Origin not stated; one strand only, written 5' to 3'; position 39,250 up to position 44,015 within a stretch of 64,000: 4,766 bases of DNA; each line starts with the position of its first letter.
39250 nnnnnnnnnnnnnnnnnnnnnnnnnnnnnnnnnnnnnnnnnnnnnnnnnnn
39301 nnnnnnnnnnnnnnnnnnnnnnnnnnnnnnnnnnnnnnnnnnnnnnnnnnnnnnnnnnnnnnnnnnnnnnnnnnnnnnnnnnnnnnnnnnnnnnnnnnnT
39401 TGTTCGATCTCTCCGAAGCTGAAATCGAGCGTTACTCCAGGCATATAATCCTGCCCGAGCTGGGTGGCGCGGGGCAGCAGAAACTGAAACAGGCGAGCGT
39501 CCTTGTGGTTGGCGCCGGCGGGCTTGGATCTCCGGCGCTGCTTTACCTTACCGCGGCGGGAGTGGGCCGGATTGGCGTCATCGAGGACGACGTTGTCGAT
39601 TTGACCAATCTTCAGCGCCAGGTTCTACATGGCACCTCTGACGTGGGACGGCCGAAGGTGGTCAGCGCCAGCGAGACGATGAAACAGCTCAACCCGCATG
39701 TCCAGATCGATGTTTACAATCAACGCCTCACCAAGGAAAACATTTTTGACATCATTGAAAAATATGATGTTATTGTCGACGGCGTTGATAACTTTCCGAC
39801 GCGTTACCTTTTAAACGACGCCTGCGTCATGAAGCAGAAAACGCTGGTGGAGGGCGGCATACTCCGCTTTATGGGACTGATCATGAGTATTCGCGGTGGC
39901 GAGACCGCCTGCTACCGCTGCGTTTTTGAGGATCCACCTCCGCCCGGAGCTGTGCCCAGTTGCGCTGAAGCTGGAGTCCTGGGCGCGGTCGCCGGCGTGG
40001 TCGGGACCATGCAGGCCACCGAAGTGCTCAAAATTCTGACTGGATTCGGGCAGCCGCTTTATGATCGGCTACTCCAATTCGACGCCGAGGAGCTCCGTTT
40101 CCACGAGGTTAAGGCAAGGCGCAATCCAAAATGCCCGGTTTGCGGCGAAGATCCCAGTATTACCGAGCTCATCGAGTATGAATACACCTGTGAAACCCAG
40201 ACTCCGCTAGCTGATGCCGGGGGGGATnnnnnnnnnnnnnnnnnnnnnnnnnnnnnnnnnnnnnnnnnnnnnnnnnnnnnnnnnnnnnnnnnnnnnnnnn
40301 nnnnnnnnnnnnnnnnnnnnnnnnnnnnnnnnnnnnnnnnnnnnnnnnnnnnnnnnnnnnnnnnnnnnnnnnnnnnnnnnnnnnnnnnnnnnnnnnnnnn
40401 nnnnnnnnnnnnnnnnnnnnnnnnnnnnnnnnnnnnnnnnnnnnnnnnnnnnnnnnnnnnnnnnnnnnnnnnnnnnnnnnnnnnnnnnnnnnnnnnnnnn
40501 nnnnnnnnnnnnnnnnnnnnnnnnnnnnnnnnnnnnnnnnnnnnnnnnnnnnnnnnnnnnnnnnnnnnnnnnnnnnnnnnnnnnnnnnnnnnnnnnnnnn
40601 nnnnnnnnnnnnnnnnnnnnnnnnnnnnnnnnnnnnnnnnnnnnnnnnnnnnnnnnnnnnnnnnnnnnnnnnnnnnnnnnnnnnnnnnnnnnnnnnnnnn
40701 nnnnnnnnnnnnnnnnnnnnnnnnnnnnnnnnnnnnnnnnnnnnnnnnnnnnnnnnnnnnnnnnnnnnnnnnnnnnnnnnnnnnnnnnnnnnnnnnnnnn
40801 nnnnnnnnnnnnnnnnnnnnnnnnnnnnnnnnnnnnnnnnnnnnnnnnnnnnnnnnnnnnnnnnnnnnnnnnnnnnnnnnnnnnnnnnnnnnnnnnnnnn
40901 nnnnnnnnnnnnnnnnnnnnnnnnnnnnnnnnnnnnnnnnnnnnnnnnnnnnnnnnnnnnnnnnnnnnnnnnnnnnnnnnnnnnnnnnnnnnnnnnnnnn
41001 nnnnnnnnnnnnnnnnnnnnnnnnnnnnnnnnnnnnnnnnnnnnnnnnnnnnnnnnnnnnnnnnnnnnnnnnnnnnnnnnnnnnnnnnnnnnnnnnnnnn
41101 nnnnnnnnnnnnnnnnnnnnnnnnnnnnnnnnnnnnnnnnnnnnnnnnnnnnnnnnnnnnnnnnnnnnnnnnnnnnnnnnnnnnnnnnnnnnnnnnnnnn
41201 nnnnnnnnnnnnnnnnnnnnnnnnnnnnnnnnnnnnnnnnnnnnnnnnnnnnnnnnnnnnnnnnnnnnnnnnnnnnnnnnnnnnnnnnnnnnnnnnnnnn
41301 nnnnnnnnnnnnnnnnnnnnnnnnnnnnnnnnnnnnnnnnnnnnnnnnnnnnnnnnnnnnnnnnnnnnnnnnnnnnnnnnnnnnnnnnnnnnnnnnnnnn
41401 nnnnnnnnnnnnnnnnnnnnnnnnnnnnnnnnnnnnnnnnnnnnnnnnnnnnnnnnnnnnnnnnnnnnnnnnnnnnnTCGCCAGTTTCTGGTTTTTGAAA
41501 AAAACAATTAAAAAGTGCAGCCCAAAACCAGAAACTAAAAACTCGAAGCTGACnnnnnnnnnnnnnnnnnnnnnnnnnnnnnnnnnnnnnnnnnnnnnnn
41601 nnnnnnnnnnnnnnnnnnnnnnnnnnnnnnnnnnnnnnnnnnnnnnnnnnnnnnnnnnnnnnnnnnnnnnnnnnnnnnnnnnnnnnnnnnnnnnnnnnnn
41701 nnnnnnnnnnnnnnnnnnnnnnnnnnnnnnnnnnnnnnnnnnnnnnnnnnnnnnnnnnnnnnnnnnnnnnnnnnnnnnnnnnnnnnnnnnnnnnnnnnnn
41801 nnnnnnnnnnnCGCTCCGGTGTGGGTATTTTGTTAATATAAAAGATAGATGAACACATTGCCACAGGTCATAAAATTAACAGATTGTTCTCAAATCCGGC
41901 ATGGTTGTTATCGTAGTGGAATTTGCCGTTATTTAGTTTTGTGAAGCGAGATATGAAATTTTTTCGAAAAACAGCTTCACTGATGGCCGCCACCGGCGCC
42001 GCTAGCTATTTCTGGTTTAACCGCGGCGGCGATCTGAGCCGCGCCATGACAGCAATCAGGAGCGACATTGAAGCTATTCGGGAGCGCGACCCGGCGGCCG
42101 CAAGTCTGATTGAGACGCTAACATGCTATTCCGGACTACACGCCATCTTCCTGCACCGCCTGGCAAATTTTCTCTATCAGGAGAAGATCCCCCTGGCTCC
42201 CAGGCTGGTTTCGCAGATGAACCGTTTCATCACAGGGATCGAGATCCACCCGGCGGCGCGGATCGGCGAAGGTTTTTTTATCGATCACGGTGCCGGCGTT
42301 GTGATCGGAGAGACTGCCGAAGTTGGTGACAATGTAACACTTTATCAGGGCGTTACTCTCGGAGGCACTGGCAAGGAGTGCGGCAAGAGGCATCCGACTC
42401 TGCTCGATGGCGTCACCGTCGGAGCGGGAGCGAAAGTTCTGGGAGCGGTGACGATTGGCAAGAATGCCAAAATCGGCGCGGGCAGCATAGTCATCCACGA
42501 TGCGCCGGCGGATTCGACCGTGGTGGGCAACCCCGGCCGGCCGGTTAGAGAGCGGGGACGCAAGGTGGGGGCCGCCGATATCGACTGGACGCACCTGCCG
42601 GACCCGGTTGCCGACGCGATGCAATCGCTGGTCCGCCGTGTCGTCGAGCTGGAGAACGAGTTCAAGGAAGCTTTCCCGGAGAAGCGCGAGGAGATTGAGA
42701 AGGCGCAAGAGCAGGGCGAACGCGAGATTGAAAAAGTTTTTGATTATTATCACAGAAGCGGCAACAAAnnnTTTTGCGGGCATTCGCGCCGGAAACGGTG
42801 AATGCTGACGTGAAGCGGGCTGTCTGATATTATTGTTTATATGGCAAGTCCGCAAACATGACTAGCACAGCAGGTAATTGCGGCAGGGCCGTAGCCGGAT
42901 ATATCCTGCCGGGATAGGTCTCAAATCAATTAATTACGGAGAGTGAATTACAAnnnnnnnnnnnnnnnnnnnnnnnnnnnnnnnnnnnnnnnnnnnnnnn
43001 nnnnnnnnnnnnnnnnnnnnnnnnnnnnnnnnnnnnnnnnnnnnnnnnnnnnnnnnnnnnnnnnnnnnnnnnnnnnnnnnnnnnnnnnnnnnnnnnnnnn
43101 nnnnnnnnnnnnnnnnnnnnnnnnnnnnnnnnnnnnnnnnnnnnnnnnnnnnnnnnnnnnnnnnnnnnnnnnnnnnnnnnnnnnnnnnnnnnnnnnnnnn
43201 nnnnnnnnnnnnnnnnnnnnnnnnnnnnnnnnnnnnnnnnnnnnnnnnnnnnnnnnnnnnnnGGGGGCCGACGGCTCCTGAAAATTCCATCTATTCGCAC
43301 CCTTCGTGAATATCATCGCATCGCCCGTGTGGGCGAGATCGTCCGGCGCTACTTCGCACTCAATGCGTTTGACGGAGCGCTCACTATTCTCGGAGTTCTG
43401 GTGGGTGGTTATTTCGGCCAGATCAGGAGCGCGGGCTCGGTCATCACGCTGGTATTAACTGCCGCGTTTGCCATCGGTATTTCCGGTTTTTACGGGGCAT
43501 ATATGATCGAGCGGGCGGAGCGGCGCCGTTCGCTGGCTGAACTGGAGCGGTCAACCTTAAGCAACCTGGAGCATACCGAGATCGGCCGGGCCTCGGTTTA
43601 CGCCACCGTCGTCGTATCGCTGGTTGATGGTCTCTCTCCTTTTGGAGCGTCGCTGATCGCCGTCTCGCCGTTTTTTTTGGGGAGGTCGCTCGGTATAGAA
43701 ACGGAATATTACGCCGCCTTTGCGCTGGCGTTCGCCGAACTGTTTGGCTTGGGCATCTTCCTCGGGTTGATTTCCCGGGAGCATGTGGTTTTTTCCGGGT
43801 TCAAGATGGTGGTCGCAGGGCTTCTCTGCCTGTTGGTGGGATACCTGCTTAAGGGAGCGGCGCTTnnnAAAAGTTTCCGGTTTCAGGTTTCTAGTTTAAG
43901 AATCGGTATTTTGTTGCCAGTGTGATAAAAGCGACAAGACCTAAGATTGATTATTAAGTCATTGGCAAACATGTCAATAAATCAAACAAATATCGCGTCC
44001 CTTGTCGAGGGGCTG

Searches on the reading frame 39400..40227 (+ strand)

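Call 48: search_protein_families(library=pfam, proteins=[window:39400-40227:+], max_evalue=0.00001)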
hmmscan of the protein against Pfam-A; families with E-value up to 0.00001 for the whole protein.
window:39400-40227:+ (276 aa): 1 family
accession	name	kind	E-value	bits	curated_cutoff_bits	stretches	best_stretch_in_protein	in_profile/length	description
PF00899.27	ThiF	-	7.5e-85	284.3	28.1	1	12-247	1-238/238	ThiF family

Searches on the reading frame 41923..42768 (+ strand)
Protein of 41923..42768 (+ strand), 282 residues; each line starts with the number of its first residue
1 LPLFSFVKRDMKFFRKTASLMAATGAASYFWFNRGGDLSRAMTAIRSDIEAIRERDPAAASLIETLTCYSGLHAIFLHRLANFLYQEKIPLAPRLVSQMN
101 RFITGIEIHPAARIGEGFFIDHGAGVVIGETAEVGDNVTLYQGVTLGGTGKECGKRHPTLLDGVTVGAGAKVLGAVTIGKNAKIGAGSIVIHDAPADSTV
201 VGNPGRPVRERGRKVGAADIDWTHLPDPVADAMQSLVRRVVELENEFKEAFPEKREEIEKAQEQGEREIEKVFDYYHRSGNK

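Call 48: search_protein_families(library=pfam, proteins=[window:41923-42768:+], max_evalue=0.00001)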
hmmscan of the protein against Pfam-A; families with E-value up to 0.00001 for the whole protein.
window:41923-42768:+ (282 aa): 1 family
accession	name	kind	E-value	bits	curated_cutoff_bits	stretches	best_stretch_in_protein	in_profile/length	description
PF00132.30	Hexapep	-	3.7e-12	45.8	27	1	159-191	3-35/36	Bacterial transferase hexapeptide (six repeats)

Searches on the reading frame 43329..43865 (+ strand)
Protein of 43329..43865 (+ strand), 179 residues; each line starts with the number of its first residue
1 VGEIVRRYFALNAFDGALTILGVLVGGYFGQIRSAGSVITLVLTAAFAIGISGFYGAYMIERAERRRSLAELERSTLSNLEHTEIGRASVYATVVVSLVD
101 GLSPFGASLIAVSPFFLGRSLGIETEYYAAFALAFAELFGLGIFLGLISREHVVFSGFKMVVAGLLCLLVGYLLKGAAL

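Call 48: search_protein_families(library=pfam, proteins=[window:43329-43865:+], max_evalue=0.00001)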
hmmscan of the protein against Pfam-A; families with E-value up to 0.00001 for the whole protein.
window:43329-43865:+ (179 aa): 1 family
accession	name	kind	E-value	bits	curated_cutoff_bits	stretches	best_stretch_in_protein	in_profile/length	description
PF01988.24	VIT1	-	9.3e-07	29.3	28.1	0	98-174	138-212/214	VIT family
